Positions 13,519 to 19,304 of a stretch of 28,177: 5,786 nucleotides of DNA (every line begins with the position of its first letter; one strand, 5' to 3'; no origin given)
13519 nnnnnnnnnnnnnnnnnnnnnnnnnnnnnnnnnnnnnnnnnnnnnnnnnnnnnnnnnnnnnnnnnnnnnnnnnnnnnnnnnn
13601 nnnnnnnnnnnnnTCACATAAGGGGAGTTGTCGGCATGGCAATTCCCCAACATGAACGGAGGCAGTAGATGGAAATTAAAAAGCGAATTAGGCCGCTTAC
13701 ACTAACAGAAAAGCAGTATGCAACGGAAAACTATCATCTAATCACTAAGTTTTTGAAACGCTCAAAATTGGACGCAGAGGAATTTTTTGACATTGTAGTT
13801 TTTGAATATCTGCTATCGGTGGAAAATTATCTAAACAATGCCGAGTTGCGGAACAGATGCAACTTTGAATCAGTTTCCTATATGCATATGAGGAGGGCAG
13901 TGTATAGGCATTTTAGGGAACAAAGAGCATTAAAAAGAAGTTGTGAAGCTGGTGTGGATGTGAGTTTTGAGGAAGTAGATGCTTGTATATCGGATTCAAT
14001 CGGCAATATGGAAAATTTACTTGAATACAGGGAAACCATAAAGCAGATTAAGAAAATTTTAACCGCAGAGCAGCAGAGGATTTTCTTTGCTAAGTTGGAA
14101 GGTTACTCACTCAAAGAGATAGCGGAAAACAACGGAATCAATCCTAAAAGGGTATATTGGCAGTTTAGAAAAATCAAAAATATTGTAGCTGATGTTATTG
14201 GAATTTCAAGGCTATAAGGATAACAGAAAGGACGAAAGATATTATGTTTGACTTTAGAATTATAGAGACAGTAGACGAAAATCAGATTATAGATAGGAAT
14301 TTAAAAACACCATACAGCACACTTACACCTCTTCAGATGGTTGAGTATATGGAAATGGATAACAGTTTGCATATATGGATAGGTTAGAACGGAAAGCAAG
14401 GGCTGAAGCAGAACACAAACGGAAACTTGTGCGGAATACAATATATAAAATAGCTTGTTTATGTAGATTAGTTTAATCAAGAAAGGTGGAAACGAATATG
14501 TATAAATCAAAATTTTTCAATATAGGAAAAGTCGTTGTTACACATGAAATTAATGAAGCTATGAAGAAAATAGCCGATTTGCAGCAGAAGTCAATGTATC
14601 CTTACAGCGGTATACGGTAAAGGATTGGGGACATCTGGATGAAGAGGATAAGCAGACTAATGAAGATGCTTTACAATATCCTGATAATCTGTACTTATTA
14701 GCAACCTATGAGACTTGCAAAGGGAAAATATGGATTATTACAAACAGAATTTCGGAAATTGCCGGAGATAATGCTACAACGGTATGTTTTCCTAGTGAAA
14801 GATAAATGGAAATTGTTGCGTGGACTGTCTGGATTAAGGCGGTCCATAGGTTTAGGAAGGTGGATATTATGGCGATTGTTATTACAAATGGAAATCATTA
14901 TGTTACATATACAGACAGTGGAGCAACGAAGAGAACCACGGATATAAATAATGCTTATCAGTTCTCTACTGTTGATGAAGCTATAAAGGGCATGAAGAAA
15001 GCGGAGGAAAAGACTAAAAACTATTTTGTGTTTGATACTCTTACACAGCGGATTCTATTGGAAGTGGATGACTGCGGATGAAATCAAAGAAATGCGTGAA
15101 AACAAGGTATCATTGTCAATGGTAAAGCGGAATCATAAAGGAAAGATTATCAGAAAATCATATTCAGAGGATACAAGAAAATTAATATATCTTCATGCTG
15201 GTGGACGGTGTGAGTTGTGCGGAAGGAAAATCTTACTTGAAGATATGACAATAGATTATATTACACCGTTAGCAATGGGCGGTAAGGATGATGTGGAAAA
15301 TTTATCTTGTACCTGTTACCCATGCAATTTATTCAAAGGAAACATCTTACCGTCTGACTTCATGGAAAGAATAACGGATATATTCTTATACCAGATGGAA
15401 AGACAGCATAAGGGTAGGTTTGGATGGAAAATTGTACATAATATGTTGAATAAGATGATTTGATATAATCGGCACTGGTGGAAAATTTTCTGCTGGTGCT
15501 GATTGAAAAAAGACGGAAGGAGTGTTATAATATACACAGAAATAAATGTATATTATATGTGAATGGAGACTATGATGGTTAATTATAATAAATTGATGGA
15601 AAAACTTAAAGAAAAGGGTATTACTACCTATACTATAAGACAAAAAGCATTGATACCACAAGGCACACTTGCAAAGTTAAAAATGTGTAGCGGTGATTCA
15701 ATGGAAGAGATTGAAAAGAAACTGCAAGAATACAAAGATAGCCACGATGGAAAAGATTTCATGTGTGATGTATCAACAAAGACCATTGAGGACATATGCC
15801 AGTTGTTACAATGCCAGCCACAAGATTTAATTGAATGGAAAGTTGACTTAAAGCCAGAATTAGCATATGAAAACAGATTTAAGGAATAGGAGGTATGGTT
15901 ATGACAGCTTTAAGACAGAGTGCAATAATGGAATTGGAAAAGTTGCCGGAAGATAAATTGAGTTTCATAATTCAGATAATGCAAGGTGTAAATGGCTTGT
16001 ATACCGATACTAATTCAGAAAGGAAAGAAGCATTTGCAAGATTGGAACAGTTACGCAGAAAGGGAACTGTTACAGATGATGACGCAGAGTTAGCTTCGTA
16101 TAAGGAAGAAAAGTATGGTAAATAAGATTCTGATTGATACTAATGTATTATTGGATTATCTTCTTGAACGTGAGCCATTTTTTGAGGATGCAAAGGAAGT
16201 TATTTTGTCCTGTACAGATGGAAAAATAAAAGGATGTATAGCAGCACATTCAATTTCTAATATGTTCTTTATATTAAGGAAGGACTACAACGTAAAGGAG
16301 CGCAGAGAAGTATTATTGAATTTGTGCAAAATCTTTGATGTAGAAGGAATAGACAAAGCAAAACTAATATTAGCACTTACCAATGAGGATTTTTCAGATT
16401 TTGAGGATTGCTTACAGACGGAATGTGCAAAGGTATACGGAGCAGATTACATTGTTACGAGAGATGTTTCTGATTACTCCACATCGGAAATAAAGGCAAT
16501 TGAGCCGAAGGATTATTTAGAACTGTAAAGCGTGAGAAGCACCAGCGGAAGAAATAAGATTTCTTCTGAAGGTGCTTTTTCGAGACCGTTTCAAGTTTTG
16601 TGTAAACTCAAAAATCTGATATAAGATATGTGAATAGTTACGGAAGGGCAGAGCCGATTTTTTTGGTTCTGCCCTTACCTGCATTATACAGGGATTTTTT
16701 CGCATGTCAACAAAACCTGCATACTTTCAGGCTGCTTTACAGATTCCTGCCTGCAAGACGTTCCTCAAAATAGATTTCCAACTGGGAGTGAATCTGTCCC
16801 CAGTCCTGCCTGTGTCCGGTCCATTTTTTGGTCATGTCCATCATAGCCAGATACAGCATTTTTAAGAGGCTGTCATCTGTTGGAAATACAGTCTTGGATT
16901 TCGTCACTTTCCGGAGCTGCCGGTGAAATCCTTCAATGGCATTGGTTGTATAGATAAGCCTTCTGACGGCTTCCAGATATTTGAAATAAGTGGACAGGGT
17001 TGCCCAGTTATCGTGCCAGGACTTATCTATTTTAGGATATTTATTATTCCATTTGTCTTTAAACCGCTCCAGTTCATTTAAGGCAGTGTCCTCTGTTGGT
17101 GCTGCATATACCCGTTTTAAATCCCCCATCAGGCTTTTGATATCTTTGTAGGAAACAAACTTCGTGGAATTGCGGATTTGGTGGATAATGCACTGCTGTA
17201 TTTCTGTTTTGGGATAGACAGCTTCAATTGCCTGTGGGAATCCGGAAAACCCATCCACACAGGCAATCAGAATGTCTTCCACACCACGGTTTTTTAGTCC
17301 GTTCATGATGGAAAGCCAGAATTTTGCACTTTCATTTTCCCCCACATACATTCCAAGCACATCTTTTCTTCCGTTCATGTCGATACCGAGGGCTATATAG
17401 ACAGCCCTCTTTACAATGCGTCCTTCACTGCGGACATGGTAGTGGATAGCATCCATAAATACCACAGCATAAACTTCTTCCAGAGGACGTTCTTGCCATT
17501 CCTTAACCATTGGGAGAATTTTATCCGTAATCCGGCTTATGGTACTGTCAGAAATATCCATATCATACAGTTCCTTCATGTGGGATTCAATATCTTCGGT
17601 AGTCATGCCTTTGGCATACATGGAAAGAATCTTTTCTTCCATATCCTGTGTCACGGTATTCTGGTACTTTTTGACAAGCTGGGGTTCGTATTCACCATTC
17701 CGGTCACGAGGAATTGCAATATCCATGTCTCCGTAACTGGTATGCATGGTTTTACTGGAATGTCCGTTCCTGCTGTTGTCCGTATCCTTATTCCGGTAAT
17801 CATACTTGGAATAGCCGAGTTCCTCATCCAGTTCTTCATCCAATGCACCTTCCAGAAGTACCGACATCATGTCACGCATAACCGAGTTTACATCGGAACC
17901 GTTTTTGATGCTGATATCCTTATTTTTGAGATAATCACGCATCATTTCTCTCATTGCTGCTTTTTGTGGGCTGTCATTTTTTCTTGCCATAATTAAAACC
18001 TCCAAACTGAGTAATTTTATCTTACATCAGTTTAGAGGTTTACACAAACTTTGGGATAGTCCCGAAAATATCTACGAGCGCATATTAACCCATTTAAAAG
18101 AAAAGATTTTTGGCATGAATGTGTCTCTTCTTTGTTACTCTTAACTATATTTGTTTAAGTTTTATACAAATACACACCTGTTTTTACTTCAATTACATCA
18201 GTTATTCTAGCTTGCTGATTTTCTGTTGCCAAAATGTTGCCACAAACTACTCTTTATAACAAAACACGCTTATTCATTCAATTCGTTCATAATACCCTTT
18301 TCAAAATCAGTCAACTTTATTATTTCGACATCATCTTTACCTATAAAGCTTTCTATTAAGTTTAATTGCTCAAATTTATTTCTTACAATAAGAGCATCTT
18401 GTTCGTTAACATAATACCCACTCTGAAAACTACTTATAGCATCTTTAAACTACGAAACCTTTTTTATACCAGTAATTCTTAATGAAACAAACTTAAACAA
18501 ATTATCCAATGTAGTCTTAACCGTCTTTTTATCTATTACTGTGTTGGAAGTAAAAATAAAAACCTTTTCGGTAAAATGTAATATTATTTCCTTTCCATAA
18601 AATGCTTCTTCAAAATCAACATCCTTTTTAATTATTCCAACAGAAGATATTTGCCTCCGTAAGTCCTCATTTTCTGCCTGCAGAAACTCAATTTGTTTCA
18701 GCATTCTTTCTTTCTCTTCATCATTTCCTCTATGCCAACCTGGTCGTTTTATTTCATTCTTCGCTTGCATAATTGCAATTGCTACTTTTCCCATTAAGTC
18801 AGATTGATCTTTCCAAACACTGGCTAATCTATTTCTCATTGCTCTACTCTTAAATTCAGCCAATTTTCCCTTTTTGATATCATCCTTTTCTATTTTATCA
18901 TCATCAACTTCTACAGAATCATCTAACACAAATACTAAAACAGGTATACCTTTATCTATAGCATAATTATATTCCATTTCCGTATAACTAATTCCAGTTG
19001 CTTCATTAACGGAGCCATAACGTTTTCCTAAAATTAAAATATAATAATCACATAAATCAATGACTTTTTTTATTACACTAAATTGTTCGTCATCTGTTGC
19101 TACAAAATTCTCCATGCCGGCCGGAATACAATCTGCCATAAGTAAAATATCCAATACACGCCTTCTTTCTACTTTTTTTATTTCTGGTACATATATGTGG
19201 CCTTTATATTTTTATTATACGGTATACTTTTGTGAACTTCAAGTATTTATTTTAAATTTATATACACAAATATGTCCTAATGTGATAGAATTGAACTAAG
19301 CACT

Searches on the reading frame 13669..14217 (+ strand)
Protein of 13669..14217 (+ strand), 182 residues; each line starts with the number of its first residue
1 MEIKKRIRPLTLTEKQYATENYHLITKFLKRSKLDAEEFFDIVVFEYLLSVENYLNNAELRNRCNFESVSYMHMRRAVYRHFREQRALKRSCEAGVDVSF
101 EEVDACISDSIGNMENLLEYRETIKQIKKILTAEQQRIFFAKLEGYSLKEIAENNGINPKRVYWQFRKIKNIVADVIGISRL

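Call 86: search_protein_families(library=pfam, proteins=[window:13669-14217:+], max_evalue=0.0001)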
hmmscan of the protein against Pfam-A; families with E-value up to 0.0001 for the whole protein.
window:13669-14217:+ (182 aa): 1 family
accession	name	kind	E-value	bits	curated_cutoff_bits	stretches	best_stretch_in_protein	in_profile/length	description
PF07638.17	Sigma70_ECF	-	2.5e-07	31.2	21.1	1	43-168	52-174/185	ECF sigma factor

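Call 87: search_protein_families(library=padloc, proteins=[window:13669-14217:+], max_evalue=0.001)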
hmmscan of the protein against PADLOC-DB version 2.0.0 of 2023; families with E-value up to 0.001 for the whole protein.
window:13669-14217:+ (182 aa): 0 families

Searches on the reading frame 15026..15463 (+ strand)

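Call 10: search_protein_families(library=pfam, proteins=[window:15026-15463:+], max_evalue=0.001)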
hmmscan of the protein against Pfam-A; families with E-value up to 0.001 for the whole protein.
window:15026-15463:+ (145 aa): 2 families
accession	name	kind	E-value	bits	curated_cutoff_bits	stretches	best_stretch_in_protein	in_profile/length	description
PF14279.12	HNH_5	-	1.3e-11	44.6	27.5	1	62-113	1-52/56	HNH endonuclease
PF01844.29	HNH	-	3.3e-10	40.4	21.4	1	62-106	1-46/47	HNH endonuclease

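Call 87: search_protein_families(library=padloc, proteins=[window:15026-15463:+], max_evalue=0.001)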
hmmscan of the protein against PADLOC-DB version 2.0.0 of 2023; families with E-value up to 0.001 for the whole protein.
window:15026-15463:+ (145 aa): 7 families
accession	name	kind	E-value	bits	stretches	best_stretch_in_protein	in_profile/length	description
PDLC01256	Cas9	-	2.9e-05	21.1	1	18-120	470-575/711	"CAS-II-A,CAS-II-B,CAS-II-C; effector__SPE"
PDLC00749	Effector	-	7.8e-05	19.8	1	34-75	4-45/395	Endonuclease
PDLC03418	REase_II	-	8.1e-05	19.9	1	37-106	302-371/372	Type II restriction enzyme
PDLC00740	Effector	-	0.0002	18.3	1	38-72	8-42/391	Endonuclease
PDLC00973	Cas9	-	0.00037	17.1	1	29-120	574-672/830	CRISPR subtype II RNA-guided endonuclease Cas9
PDLC00746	Effector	-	0.00046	17.3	1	36-77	14-50/389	Endonuclease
PDLC02859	DpdF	-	0.001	15.7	0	58-118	6-66/545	DpdF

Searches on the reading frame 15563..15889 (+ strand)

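Call 10: search_protein_families(library=pfam, proteins=[window:15563-15889:+], max_evalue=0.001)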
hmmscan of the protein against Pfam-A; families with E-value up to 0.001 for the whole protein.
window:15563-15889:+ (108 aa): 1 family
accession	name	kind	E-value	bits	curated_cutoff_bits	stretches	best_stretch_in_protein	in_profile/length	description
PF13443.12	HTH_26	-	1.5e-09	38.4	22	1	68-93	36-61/63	Cro/C1-type HTH DNA-binding domain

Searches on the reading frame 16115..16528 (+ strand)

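Call 10: search_protein_families(library=pfam, proteins=[window:16115-16528:+], max_evalue=0.001)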
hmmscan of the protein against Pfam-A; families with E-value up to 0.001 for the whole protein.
window:16115-16528:+ (137 aa): 2 families
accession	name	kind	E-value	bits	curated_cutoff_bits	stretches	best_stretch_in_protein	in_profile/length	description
PF13470.12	PIN_3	-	4.8e-20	72.9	27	1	4-118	1-114/115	PIN domain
PF01850.27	PIN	-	7.5e-09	36.7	23.6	1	5-117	1-111/120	PIN domain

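Call 87: search_protein_families(library=padloc, proteins=[window:16115-16528:+], max_evalue=0.001)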
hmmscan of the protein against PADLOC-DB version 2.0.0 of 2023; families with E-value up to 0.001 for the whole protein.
window:16115-16528:+ (137 aa): 0 families

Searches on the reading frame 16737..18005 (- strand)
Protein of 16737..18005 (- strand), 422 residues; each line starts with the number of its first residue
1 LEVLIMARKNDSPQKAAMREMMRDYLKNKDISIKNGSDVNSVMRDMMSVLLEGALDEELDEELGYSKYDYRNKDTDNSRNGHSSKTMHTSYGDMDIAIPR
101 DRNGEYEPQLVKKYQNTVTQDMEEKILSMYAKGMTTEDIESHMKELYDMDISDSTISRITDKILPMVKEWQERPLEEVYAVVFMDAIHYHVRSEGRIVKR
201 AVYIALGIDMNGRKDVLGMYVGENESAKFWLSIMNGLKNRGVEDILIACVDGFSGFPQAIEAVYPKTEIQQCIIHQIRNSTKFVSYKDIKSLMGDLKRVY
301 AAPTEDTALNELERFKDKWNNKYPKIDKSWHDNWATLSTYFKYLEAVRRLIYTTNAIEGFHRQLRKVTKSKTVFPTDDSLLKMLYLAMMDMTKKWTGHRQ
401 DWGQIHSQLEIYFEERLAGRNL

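Call 10: search_protein_families(library=pfam, proteins=[window:16737-18005:-], max_evalue=0.001)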
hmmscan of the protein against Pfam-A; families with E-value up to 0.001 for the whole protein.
window:16737-18005:- (422 aa): 3 families
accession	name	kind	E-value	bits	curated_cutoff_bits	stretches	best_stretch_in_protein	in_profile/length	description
PF00872.24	Transposase_mut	-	6.4e-120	400.9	21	1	21-396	6-377/379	Transposase, Mutator family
PF06757.18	Ins_allergen_rp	-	0.0006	20.2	23.2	0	246-315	97-166/174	Insect allergen related repeat, nitrile-specifier detoxification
PF10551.15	MULE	-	0.0007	20.4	27.6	0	201-278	16-98/99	MULE transposase domain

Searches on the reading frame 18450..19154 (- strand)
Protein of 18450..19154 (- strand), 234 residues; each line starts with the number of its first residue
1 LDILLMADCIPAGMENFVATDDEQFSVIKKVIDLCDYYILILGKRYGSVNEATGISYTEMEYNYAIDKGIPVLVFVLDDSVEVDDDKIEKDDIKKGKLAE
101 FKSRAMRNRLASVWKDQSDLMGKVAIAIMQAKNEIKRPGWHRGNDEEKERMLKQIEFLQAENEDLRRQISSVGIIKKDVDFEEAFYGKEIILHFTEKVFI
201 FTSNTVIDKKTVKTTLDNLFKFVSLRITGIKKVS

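Call 10: search_protein_families(library=pfam, proteins=[window:18450-19154:-], max_evalue=0.001)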
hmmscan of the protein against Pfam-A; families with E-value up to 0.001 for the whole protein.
window:18450-19154:- (234 aa): 1 family
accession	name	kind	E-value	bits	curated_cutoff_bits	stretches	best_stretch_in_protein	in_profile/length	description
PF13271.11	DUF4062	-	2.7e-17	63.2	24.7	1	3-65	21-82/82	Domain of unknown function (DUF4062)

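Call 87: search_protein_families(library=padloc, proteins=[window:18450-19154:-], max_evalue=0.001)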
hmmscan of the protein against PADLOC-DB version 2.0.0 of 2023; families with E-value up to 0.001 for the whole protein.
window:18450-19154:- (234 aa): 0 families
